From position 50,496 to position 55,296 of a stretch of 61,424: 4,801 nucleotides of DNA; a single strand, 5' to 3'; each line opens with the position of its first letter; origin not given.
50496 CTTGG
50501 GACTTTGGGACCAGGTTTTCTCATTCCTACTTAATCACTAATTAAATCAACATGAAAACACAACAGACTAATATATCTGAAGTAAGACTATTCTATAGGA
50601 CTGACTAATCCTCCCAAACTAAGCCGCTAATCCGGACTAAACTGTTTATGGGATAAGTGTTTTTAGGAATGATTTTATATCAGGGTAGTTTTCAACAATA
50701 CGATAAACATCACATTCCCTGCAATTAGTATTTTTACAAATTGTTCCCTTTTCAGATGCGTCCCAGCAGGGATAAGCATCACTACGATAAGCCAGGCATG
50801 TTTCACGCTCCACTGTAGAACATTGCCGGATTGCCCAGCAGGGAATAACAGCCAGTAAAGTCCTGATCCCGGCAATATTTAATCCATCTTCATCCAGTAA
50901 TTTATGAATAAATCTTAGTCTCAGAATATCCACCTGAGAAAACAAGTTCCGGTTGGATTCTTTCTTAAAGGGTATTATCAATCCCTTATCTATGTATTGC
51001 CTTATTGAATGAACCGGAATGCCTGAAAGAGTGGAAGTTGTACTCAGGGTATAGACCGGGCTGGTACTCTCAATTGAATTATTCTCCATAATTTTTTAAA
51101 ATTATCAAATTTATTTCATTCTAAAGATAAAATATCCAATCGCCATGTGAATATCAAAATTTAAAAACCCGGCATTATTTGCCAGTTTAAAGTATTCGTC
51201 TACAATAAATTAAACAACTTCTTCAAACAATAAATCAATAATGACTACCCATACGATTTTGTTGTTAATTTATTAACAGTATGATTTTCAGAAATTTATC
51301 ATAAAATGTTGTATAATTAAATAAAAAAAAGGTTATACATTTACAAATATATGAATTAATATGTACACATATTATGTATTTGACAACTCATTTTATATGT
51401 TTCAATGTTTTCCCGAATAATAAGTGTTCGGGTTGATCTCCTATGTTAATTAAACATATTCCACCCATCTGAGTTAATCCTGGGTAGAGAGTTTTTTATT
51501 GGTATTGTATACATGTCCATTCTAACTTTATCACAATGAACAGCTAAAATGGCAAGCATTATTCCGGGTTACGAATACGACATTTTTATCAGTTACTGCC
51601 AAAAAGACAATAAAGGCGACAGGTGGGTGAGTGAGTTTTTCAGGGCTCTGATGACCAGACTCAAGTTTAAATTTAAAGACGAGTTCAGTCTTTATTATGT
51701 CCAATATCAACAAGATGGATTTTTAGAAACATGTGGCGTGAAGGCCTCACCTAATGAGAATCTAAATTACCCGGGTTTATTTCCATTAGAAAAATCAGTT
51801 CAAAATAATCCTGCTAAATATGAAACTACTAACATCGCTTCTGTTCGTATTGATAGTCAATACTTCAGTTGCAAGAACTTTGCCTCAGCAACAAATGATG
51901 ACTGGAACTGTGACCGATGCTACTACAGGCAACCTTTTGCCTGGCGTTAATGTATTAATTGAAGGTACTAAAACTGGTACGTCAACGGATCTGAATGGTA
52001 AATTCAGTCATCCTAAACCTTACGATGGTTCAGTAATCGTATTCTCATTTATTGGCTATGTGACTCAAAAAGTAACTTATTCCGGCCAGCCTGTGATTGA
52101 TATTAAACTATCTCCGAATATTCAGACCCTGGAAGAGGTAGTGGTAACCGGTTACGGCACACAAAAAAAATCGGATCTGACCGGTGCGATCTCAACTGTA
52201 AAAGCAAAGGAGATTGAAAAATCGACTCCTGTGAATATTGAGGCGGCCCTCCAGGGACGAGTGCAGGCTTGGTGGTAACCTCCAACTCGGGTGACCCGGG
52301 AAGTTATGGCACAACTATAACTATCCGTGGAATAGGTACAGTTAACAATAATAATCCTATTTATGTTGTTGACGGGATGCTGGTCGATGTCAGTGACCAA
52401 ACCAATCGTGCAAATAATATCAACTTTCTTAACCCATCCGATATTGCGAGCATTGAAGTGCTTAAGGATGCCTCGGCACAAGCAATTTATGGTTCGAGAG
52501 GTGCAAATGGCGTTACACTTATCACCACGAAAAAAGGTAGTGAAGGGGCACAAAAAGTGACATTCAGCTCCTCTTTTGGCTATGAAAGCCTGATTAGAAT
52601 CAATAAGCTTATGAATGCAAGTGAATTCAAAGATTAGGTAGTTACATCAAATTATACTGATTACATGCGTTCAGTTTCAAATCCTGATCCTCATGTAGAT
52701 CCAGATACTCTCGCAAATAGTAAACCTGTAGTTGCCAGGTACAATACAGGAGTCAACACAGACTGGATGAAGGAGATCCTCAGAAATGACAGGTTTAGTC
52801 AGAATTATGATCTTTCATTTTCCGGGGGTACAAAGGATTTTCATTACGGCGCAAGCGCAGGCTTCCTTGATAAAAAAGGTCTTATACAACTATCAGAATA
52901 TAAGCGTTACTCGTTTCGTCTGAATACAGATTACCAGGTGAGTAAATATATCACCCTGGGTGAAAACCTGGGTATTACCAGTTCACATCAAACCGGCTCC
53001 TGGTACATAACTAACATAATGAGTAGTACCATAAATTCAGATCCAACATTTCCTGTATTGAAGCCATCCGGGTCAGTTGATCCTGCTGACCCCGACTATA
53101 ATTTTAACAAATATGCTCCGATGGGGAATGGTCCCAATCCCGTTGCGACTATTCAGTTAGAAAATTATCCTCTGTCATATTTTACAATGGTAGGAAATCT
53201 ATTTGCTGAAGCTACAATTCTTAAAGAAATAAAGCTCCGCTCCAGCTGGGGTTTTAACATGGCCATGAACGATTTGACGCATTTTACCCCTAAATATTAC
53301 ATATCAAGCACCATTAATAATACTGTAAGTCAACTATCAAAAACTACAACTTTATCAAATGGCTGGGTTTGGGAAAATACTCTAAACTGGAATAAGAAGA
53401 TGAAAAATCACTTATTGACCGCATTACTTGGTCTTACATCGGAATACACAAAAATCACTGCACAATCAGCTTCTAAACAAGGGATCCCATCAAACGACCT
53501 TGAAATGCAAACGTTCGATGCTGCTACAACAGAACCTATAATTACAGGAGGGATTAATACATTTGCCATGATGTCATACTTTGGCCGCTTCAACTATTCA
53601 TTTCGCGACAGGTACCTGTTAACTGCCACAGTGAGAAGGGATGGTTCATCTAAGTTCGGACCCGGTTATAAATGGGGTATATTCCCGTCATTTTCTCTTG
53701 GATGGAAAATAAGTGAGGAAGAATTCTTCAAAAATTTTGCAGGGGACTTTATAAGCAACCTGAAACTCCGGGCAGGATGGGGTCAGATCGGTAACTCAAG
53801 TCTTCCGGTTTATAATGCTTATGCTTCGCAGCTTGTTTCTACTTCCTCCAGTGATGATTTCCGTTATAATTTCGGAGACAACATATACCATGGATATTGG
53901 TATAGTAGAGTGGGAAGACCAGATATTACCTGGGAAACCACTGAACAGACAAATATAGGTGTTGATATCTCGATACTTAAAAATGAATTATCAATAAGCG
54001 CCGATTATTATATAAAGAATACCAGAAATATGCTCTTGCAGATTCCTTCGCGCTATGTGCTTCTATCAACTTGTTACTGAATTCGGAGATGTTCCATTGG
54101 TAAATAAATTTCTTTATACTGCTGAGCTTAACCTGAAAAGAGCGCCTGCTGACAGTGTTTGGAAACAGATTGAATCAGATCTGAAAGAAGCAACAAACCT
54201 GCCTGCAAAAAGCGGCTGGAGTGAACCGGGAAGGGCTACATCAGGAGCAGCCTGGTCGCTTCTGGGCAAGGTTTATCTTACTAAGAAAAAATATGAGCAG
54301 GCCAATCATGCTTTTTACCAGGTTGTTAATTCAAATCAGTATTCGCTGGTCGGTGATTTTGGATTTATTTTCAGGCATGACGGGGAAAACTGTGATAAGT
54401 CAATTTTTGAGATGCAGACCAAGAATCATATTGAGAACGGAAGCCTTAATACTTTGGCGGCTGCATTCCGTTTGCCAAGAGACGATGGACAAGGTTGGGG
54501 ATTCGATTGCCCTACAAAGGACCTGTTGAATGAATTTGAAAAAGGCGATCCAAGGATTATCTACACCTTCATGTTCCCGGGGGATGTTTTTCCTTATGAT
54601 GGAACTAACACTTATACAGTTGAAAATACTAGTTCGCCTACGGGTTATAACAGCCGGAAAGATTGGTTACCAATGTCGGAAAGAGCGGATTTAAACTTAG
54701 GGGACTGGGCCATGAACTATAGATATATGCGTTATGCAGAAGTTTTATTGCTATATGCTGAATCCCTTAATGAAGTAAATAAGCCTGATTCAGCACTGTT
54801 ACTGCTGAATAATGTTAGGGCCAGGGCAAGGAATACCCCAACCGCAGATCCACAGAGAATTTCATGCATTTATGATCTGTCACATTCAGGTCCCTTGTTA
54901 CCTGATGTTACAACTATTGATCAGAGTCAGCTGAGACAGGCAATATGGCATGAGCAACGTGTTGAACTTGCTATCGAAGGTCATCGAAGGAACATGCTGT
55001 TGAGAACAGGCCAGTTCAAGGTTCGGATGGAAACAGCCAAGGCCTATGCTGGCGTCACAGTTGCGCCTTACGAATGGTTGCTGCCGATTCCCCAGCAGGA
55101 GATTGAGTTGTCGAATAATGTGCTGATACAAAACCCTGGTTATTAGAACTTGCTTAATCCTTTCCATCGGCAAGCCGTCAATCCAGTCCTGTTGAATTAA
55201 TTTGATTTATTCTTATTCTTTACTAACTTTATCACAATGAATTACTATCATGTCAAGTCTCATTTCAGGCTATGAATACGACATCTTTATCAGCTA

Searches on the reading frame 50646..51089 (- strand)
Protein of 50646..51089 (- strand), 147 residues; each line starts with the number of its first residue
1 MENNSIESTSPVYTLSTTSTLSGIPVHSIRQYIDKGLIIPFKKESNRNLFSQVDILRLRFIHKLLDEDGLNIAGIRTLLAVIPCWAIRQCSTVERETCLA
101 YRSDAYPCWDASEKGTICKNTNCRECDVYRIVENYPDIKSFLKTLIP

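Call 66: search_protein_families(library=pfam, proteins=[window:50646-51089:-], max_evalue=0.01)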
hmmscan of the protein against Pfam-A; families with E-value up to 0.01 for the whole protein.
window:50646-51089:- (147 aa): 3 families
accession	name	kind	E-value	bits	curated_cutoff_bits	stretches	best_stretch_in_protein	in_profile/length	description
PF13411.12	MerR_1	-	6.5e-15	55.4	21.6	1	13-80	1-67/69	MerR HTH family regulatory protein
PF00376.29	MerR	-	0.0001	22.5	28.2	1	19-49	6-37/38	MerR family regulatory protein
PF13591.12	MerR_2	-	0.0063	16.7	29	0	15-77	3-64/84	MerR HTH family regulatory protein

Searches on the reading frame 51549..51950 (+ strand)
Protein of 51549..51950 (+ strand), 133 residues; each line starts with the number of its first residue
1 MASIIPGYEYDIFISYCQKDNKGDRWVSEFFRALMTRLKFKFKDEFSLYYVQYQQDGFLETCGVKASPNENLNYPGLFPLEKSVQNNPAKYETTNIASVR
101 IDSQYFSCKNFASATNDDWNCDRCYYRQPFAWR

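Call 66: search_protein_families(library=pfam, proteins=[window:51549-51950:+], max_evalue=0.01)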
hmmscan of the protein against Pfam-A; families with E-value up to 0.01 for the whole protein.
window:51549-51950:+ (133 aa): 1 family
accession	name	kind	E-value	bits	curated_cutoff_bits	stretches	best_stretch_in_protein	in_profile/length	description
PF02150.21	Zn_ribbon_RPB9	-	0.0073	16.6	25.2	0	107-130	6-33/36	RNA polymerases M/15 Kd subunit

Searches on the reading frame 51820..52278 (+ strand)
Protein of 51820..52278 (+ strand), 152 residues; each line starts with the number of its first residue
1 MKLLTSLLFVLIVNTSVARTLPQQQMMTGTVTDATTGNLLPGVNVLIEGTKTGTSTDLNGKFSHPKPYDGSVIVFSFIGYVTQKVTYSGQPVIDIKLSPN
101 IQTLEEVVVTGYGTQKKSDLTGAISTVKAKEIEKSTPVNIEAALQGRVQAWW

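Call 66: search_protein_families(library=pfam, proteins=[window:51820-52278:+], max_evalue=0.01)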
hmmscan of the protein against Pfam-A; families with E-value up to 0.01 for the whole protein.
window:51820-52278:+ (152 aa): 3 families
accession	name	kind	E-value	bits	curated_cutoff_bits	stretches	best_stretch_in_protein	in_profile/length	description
PF13715.12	CarbopepD_reg_2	-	1.1e-19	70.7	32.2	1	28-109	2-88/88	CarboxypepD_reg-like domain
PF13620.12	CarboxypepD_reg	-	3.6e-09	37.3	32.3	1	28-86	3-65/82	Carboxypeptidase regulatory-like domain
PF07715.20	Plug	-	0.0056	17.6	23.9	0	117-146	2-31/107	TonB-dependent Receptor Plug Domain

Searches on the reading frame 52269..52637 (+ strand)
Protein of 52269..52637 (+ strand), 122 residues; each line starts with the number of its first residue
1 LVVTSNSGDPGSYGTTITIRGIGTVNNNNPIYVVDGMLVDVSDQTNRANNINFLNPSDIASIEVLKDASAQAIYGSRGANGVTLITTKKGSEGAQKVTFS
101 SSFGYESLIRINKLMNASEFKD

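Call 66: search_protein_families(library=pfam, proteins=[window:52269-52637:+], max_evalue=0.01)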
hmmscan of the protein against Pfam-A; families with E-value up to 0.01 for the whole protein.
window:52269-52637:+ (122 aa): 1 family
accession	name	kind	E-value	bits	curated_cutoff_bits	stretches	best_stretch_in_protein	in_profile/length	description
PF07715.20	Plug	-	1.7e-13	51.4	23.9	1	5-82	37-107/107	TonB-dependent Receptor Plug Domain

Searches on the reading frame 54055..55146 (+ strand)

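Call 64: search_protein_families(library=pfam, proteins=[window:54055-55146:+], max_evalue=0.00001)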
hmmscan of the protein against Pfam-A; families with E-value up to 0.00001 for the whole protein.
window:54055-55146:+ (363 aa): 2 families
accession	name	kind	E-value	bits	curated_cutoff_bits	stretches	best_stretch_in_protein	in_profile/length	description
PF07980.17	SusD_RagB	-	1.6e-33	117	23.1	1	116-363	3-297/297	SusD family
PF14322.12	SusD-like_3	-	3e-10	41.1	27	1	2-75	119-191/191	Starch-binding associating with outer membrane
